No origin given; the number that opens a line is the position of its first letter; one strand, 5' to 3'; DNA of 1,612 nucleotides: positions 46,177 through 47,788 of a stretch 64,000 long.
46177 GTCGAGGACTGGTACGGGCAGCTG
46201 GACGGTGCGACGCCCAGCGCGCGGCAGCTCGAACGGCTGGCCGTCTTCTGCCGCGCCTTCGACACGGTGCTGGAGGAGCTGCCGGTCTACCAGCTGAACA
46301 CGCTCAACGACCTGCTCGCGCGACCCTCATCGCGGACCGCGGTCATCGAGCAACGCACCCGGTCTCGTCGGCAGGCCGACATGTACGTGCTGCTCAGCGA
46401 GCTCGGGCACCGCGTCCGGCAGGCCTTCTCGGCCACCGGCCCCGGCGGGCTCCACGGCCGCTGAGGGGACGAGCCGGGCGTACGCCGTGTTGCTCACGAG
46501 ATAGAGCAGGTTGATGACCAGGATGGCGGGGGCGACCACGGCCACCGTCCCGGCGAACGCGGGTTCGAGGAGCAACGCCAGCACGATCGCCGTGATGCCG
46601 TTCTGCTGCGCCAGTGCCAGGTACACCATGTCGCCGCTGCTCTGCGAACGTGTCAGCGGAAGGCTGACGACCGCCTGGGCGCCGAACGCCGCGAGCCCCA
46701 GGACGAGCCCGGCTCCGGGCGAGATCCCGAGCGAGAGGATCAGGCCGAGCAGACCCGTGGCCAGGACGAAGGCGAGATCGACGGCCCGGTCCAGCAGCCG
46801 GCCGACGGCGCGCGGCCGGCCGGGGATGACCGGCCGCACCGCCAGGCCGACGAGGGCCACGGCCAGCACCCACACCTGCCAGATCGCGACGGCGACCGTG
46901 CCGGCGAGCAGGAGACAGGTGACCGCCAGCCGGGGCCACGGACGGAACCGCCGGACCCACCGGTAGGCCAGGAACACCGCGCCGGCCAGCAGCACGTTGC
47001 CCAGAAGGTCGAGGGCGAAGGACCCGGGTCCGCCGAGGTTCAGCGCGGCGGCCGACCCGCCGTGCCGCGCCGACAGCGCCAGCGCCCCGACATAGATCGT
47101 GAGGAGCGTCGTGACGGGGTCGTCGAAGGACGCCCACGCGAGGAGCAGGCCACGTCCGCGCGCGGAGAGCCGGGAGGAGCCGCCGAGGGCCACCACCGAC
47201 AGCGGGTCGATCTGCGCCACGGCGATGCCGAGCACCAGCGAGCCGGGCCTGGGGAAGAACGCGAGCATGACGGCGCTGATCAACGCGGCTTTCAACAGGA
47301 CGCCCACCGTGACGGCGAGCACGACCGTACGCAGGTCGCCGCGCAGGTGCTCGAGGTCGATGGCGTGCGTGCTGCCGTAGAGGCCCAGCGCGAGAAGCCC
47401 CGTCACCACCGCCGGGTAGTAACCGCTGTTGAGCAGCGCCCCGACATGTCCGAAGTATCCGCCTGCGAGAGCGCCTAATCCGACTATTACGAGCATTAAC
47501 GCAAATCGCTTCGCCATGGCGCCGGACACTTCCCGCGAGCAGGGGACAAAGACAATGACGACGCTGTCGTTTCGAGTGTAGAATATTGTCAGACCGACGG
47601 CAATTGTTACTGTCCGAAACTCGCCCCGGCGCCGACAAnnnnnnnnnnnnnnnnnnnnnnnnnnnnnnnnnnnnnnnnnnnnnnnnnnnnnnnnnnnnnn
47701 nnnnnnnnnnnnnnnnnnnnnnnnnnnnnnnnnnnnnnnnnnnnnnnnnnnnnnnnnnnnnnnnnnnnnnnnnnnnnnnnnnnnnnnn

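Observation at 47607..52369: TIR / NB-ARC / TPR STAND NTPase with a degenerate ParA-MinD-like N-domain, co-translated with a tandem-roadblock (MglB-like) protein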

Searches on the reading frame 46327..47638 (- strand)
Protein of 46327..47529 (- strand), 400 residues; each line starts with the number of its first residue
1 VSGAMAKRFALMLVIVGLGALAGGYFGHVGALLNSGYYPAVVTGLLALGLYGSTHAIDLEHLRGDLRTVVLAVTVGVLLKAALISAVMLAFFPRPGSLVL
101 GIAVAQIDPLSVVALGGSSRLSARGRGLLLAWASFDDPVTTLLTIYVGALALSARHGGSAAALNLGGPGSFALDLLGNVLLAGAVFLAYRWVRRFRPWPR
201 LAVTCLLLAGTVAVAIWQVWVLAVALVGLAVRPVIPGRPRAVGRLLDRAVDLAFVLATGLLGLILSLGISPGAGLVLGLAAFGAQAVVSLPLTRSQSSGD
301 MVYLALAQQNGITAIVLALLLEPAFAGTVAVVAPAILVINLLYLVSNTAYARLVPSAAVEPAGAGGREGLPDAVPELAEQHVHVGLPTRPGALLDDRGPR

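Call 11: search_protein_families(library=pfam, proteins=[window:46327-47529:-, window:46394-47638:-], max_evalue=0.01)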
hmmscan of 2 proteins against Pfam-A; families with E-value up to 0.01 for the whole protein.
window:46327-47529:- (400 aa): 0 families

window:46394-47638:- (414 aa): 0 families

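Call 12: search_protein_families(library=ncbifam, proteins=[window:46327-47529:-, window:46394-47638:-], max_evalue=0.01)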
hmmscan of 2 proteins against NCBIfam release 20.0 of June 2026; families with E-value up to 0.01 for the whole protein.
window:46327-47529:- (400 aa): 0 families

window:46394-47638:- (414 aa): 0 families

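Call 48: search_solved_structures(query=A4, max_evalue=10)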
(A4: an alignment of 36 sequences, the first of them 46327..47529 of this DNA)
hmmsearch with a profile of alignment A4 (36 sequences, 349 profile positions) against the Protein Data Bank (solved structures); distinct sequences matched with E-value up to 10: 2.
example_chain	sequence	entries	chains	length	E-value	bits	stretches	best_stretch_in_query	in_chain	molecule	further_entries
4cza_A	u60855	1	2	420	0.00027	23.4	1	11-171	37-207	NA+/H+ ANTIPORTER, PUTATIVE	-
4cz8_A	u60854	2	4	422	0.00027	23.4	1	11-171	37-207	NA+/H+ ANTIPORTER, PUTATIVE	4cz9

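Call 49: search_protein_families(library=pfam, alignment_id=A4, max_evalue=1)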
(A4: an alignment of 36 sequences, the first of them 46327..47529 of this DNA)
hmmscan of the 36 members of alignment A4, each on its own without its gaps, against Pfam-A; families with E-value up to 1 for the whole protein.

A. member 1, window:46327-47529:- (400 aa): 0 families

B. families by the number of members that match (of 36 scanned): 16 families
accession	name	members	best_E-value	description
PF00999.27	Na_H_Exchanger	5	1.7e-14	Sodium/hydrogen exchanger, transmembrane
PF19779.4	DUF6264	2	0.062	Family of unknown function (DUF6264)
PF05208.19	ALG3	1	0.023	ALG3 protein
PF06259.18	Abhydrolase_8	1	0.053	Alpha/beta hydrolase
PF18967.5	PycTM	1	0.1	Pycsar effector protein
PF02974.19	Inh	1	0.12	Protease inhibitor Inh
PF13450.12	NAD_binding_8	1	0.14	NAD(P)-binding Rossmann-like domain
PF15055.12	DMAC1_Dmo2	1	0.18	DMAC1/Dmo2-like domain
PF15088.11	NADH_dh_m_C1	1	0.19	NADH dehydrogenase [ubiquinone] 1 subunit C1, mitochondrial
PF14940.11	TMEM219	1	0.22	Transmembrane 219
PF05545.16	FixQ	1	0.35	Cbb3-type cytochrome oxidase component FixQ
PF02238.20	COX7a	1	0.43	Cytochrome c oxidase subunit VII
PF07511.17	DUF1525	1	0.45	Protein of unknown function (DUF1525)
PF01891.21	CbiM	1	0.51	Cobalt uptake substrate-specific transmembrane region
PF06734.18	UL97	1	0.63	UL97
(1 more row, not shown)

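Call 89: search_solved_structures(query=A4, max_evalue=0.01, show_alignments=1)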
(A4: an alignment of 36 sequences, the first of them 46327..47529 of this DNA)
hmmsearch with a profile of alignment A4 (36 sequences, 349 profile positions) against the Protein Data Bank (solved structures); distinct sequences matched with E-value up to 0.01: 2.
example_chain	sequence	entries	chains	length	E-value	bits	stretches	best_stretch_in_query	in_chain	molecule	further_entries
4cza_A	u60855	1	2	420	0.00027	23.4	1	11-171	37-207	NA+/H+ ANTIPORTER, PUTATIVE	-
4cz8_A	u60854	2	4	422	0.00027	23.4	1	11-171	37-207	NA+/H+ ANTIPORTER, PUTATIVE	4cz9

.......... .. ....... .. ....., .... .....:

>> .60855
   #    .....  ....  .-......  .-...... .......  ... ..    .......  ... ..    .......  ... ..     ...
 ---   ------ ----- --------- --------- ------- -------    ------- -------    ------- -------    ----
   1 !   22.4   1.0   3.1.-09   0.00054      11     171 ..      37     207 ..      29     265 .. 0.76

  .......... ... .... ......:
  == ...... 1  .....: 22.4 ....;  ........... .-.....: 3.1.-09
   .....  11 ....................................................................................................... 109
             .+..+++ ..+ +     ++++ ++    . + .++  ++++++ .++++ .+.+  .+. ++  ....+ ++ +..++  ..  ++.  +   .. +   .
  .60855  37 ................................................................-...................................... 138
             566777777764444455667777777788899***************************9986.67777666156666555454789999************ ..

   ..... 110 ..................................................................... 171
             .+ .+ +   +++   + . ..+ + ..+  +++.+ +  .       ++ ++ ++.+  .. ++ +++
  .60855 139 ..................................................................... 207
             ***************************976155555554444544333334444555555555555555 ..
